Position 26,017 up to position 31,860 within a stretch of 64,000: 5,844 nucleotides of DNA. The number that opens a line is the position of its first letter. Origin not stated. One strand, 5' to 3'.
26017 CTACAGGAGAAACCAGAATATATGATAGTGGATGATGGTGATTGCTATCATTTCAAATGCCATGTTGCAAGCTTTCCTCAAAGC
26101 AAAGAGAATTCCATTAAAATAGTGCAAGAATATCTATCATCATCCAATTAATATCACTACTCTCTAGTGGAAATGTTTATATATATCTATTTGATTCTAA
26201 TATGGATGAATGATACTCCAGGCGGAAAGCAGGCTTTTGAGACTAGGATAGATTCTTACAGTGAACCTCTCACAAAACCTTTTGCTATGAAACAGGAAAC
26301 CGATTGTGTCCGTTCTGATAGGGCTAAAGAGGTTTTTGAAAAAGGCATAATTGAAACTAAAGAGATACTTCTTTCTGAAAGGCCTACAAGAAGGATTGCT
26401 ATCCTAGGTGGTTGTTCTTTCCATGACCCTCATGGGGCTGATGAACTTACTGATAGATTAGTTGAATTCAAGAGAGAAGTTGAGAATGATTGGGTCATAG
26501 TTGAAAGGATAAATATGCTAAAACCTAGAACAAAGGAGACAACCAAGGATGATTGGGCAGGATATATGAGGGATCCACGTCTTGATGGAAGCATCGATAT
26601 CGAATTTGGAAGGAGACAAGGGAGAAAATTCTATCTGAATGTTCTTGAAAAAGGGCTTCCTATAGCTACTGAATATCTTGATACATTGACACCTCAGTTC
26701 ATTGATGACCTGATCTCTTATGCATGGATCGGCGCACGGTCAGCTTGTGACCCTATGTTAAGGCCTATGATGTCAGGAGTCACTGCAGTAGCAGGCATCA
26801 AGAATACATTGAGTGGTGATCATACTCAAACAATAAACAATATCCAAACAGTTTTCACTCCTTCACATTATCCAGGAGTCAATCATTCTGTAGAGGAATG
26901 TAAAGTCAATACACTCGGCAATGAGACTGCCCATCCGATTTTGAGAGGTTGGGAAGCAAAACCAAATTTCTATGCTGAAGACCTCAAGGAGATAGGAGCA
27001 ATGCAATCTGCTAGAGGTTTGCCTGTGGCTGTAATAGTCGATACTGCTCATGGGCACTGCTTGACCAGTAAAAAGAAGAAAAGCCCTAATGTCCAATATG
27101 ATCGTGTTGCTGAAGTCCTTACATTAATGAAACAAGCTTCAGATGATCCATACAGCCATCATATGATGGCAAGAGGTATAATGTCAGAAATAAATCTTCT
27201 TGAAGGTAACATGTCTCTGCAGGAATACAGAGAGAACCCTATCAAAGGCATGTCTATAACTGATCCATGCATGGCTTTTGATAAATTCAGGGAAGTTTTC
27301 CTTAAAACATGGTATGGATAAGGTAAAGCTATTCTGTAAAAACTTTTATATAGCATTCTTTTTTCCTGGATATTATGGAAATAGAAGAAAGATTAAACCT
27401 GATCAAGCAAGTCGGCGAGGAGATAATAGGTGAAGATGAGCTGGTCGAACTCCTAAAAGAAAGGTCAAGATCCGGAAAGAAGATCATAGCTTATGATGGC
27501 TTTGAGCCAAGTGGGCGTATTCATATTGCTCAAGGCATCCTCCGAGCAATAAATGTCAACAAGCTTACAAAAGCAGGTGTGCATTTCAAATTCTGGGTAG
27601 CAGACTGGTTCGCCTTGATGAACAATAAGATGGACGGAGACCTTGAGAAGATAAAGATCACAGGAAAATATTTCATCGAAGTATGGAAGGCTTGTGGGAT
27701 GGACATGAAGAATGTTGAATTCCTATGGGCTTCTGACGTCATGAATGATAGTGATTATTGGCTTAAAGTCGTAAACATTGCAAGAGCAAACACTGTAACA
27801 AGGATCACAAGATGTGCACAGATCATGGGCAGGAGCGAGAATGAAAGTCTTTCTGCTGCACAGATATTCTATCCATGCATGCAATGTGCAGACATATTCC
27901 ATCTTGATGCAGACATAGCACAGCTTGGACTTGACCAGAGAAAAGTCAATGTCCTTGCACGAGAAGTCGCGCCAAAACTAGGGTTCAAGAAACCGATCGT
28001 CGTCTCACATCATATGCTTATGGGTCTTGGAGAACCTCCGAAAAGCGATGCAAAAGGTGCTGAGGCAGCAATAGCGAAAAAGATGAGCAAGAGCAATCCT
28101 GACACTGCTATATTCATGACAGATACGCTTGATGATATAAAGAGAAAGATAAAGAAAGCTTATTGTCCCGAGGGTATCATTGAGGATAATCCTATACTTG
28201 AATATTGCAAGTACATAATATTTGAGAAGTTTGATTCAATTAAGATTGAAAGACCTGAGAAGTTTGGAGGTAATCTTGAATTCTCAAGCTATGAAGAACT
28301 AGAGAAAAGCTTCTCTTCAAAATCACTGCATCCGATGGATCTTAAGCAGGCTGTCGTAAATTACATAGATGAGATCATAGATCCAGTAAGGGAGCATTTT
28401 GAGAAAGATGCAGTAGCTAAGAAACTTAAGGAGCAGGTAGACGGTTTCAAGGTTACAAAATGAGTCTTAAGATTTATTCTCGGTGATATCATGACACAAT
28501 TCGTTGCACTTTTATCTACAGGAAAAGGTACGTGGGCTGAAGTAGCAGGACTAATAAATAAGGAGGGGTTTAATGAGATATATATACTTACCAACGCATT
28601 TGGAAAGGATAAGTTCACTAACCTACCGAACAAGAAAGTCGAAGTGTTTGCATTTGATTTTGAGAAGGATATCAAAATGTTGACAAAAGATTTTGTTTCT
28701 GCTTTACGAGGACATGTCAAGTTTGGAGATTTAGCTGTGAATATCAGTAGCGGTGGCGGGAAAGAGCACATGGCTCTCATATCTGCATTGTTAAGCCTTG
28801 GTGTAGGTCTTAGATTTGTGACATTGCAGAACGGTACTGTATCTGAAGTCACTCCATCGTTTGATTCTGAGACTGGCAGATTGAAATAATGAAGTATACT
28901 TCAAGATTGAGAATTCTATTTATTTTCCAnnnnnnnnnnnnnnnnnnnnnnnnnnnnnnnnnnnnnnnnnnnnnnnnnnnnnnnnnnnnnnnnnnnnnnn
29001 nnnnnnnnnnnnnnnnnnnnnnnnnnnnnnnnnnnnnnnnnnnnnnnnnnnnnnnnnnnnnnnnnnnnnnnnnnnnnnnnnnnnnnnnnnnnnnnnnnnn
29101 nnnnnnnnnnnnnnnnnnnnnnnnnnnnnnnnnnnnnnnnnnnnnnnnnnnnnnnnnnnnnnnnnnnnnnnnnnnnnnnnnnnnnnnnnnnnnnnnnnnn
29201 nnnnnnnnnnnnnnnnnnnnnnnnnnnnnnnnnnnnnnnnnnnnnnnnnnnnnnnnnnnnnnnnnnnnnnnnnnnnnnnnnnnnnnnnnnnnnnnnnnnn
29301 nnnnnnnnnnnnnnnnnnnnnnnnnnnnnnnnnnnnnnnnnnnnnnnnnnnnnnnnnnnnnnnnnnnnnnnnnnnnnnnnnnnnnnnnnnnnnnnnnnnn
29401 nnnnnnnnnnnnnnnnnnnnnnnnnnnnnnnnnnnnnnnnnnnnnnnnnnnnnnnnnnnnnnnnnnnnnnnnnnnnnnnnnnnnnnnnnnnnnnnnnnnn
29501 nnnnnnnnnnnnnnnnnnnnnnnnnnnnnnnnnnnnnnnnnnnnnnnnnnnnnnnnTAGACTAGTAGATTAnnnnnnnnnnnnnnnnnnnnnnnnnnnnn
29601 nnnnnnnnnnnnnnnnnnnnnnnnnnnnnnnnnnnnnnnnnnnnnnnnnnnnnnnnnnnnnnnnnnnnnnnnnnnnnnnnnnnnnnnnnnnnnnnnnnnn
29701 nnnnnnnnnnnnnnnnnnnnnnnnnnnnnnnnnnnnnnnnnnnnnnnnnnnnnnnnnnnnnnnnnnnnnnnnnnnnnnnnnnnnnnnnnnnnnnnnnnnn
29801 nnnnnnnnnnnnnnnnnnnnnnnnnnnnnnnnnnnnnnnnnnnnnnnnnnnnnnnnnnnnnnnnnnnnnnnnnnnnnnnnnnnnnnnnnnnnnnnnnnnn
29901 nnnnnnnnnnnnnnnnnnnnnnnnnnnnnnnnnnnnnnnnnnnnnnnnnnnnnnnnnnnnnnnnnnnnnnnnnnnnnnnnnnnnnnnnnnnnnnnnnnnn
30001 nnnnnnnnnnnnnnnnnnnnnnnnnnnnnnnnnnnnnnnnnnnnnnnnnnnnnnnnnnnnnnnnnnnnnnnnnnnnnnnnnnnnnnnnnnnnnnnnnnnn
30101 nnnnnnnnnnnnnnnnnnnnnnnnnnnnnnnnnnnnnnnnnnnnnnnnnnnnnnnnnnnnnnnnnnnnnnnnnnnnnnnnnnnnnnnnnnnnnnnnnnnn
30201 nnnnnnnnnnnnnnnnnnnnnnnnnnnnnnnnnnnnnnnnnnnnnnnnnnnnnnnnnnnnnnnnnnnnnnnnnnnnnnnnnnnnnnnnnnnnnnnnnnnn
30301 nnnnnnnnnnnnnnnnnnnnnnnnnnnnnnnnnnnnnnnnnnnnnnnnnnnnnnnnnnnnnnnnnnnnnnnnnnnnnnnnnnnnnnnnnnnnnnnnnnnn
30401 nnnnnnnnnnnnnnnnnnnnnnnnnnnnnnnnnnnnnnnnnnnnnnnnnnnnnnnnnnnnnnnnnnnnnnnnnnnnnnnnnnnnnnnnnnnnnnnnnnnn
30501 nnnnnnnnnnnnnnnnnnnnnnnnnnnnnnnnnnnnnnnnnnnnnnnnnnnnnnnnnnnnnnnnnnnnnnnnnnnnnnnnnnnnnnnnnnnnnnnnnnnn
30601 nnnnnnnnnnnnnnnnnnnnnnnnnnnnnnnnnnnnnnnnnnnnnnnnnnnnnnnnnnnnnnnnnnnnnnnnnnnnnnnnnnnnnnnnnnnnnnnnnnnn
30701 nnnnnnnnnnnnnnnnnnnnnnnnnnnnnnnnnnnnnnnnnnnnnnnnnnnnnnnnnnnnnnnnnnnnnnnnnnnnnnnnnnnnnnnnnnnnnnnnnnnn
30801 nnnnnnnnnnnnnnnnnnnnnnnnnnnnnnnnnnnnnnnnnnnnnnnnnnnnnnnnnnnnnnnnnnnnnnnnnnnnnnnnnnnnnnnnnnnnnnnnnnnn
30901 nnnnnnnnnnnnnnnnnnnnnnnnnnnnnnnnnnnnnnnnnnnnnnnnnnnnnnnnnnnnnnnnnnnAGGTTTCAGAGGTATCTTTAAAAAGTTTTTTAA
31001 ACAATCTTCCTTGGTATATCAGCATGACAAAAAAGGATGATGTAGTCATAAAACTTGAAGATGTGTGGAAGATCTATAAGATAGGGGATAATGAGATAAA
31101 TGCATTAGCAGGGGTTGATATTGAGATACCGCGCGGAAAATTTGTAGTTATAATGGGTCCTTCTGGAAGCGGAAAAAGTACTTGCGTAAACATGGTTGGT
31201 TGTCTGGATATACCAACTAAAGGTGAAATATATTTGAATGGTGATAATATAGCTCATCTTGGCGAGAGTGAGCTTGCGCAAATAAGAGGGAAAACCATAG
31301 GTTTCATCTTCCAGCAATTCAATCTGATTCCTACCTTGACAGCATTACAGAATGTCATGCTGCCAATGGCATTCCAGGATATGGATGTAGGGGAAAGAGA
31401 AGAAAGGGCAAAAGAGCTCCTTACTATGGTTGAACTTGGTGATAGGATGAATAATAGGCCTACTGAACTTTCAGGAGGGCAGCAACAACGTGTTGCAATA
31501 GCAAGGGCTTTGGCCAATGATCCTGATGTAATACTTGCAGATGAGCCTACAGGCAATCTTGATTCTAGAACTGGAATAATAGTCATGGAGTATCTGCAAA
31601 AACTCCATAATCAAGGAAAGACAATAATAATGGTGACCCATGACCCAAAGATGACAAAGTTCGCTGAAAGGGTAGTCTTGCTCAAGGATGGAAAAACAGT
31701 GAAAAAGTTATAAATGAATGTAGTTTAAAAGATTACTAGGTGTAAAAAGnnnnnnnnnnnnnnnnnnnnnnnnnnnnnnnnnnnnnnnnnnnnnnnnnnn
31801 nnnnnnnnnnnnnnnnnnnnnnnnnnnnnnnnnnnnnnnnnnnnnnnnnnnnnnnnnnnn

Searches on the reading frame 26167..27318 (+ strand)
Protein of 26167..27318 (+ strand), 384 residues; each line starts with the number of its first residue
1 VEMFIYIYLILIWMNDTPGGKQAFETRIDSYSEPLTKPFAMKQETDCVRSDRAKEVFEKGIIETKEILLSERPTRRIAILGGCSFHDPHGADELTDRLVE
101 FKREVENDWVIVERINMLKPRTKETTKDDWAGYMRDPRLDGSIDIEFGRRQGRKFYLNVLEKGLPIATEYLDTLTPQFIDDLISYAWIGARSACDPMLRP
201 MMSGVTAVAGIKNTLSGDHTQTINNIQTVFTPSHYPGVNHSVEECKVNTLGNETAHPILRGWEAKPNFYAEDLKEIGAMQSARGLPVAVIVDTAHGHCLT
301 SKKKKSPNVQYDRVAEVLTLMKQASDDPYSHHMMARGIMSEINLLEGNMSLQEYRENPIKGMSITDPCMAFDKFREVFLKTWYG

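Call 30: search_protein_families(library=pfam, proteins=[window:26167-27318:+], max_evalue=0.001)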
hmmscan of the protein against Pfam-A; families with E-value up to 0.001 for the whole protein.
window:26167-27318:+ (384 aa): 1 family
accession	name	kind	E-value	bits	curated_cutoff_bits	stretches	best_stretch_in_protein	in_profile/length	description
PF00793.26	DAHP_synth_1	-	2.1e-30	106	25.5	1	75-368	17-259/270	DAHP synthetase I family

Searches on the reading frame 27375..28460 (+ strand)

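Call 30: search_protein_families(library=pfam, proteins=[window:27375-28460:+], max_evalue=0.001)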
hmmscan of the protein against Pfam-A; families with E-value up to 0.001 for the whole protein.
window:27375-28460:+ (362 aa): 1 family
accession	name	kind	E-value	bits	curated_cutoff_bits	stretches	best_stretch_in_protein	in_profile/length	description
PF00579.31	tRNA-synt_1b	-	9.2e-54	183.2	21.1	1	34-333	3-289/292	tRNA synthetases class I (W and Y)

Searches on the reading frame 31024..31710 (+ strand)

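Call 30: search_protein_families(library=pfam, proteins=[window:31024-31710:+], max_evalue=0.001)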
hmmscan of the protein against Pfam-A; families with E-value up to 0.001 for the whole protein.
window:31024-31710:+ (229 aa): 4 families
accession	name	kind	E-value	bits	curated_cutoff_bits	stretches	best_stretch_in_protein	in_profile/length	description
PF00005.33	ABC_tran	-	6.6e-34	117.9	25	1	29-176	2-136/137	ABC transporter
PF02463.25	SMC_N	-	4.2e-07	30.1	40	0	146-221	134-212/220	RecF/RecN/SMC N terminal domain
PF13304.12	AAA_21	-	0.00039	21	27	0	124-208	212-300/304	AAA domain, putative AbiEii toxin, Type IV TA system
PF13555.12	AAA_29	-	0.00098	19.3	27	0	31-55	15-39/61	P-loop containing region of AAA domain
